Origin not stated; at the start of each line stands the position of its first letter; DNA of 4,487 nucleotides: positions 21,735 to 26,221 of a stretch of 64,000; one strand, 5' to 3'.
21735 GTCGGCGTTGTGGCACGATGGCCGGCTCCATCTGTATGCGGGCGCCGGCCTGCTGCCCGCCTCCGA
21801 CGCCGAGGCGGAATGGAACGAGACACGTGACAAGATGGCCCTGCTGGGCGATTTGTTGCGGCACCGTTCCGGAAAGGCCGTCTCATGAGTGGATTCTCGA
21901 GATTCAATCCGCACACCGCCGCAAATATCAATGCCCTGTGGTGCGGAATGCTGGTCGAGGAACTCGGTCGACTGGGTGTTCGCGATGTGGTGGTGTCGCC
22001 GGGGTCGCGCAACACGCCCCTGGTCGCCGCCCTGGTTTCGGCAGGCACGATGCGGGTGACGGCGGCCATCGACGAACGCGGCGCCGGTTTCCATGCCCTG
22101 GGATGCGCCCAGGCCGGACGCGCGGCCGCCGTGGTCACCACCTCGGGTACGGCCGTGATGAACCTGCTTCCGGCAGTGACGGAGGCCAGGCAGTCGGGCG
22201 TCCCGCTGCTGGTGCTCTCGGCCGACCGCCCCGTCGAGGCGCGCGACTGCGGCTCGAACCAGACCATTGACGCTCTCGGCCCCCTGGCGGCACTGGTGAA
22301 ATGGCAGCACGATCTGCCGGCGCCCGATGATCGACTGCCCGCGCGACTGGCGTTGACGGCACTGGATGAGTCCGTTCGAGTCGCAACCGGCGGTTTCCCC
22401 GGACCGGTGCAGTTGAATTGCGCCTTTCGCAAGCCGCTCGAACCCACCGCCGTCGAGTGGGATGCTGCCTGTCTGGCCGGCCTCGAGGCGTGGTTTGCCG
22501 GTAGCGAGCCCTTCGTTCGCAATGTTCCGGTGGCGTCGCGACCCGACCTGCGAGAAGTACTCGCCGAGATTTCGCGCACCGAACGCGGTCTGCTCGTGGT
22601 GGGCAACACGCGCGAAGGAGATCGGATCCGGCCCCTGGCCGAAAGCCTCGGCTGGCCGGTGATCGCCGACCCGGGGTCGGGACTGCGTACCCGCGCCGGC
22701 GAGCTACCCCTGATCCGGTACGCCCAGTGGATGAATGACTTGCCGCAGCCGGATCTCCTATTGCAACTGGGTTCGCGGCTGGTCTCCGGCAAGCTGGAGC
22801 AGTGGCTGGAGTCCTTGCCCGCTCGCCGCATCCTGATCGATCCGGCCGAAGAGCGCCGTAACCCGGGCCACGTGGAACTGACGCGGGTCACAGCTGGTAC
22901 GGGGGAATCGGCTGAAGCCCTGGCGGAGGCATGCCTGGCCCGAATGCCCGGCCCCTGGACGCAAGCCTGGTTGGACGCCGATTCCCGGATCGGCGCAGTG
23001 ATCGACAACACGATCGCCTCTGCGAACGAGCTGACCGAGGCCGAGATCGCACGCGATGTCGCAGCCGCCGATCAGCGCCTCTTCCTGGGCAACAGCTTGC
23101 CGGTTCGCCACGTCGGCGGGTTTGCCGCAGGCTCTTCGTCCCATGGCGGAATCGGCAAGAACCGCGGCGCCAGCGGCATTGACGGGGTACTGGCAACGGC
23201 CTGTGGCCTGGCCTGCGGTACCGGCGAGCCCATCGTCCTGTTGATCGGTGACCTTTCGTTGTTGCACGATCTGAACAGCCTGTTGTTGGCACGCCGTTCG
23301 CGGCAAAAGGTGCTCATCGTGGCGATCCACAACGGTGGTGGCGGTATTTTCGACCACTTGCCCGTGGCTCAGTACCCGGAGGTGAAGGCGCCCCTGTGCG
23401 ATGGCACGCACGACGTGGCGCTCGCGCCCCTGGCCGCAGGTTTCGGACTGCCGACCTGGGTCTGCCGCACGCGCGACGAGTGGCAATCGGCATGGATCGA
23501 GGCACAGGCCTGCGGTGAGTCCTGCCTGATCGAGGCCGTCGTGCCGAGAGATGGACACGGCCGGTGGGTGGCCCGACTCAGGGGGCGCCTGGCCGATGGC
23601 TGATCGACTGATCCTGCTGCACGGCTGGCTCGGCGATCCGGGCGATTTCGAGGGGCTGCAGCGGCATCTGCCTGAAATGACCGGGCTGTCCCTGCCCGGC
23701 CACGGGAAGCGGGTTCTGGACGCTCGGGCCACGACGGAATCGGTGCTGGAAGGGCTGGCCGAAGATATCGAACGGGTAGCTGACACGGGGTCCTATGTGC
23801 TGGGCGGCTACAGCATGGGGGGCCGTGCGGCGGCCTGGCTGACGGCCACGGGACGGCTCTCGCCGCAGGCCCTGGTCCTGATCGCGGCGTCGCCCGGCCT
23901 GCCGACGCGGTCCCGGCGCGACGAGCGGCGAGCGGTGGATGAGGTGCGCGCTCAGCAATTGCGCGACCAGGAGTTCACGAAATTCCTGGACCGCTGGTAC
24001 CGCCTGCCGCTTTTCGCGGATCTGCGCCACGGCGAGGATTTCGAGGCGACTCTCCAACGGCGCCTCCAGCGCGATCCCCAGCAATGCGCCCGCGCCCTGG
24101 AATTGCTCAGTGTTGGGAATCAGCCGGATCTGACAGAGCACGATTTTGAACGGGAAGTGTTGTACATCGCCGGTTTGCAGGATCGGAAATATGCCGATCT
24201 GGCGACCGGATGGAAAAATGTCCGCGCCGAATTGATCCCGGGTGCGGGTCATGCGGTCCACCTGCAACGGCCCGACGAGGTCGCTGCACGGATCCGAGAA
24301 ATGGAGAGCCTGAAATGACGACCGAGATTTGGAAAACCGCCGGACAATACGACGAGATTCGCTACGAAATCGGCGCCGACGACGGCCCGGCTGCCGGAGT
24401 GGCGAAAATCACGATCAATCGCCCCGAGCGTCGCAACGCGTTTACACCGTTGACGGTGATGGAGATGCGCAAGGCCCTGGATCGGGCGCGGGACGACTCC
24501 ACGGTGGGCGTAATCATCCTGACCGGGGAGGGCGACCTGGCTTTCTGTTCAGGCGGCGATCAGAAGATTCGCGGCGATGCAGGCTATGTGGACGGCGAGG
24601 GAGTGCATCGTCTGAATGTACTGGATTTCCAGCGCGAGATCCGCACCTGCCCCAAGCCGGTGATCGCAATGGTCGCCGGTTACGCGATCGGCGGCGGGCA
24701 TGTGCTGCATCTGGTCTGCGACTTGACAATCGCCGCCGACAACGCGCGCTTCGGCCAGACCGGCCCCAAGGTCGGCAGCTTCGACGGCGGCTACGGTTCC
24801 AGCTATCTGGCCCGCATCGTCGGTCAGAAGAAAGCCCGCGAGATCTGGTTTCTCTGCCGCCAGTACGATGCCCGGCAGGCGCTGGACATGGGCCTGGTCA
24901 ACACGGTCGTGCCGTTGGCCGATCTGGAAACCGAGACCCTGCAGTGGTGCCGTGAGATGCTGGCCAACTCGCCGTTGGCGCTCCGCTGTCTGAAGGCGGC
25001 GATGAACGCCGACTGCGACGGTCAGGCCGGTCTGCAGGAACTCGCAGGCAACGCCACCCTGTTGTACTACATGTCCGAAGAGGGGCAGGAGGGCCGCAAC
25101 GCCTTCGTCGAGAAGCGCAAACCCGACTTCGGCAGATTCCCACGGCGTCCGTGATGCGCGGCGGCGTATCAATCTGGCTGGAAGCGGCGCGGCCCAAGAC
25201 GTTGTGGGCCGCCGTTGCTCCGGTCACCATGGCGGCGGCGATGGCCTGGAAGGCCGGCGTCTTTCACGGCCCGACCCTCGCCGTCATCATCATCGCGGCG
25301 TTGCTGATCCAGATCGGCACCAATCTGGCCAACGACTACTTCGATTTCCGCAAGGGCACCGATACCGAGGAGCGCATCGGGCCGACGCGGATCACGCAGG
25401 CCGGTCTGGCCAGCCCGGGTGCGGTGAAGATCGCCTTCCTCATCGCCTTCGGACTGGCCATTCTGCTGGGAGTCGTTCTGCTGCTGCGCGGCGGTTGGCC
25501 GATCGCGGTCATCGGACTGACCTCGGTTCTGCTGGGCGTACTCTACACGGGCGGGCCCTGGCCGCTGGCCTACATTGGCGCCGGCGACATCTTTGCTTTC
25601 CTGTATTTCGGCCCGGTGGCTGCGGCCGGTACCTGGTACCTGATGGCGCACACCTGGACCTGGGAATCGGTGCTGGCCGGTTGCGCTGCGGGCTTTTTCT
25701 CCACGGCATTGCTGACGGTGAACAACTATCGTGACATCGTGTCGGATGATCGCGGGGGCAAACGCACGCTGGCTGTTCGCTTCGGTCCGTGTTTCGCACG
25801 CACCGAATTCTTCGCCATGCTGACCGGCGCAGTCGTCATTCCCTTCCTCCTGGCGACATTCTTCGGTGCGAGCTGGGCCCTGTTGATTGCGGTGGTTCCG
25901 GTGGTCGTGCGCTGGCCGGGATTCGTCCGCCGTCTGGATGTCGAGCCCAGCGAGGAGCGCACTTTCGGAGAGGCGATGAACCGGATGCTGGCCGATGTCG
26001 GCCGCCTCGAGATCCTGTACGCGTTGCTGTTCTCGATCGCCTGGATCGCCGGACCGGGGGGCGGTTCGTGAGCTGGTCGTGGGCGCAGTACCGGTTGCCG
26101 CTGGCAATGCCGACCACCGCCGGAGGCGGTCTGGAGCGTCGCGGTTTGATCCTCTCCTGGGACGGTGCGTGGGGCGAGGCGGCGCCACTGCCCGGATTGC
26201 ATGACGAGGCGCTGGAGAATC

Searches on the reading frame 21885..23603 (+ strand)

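Call 26: search_protein_families(library=pfam, proteins=[window:21885-23603:+], max_evalue=0.00001)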
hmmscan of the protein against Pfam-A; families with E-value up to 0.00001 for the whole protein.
window:21885-23603:+ (572 aa): 3 families
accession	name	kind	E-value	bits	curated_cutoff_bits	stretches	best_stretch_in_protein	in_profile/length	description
PF16582.11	TPP_enzyme_M_2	-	3.5e-21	76.3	30.1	1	197-399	4-206/208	Middle domain of thiamine pyrophosphate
PF02776.23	TPP_enzyme_N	-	2.3e-20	73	26.8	1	23-129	7-115/119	Thiamine pyrophosphate enzyme, N-terminal TPP binding domain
PF02775.26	TPP_enzyme_C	-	9.3e-08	32.4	21.9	1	436-550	34-150/151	Thiamine pyrophosphate enzyme, C-terminal TPP binding domain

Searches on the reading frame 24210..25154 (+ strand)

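Call 26: search_protein_families(library=pfam, proteins=[window:24210-25154:+], max_evalue=0.00001)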
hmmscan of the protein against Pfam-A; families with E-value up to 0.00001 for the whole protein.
window:24210-25154:+ (314 aa): 2 families
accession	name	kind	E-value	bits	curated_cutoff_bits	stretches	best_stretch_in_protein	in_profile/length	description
PF00378.25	ECH_1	-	1e-79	267.9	27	1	62-308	4-249/251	Enoyl-CoA hydratase/isomerase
PF16113.10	ECH_2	-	2.7e-21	76.9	27.2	1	65-241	2-179/335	Enoyl-CoA hydratase/isomerase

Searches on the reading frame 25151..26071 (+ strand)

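Call 26: search_protein_families(library=pfam, proteins=[window:25151-26071:+], max_evalue=0.00001)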
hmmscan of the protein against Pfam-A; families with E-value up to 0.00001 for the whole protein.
window:25151-26071:+ (306 aa): 1 family
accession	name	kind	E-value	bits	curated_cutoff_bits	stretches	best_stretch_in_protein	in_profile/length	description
PF01040.23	UbiA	-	1.7e-31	109.9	34.2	1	24-262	3-232/250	UbiA prenyltransferase family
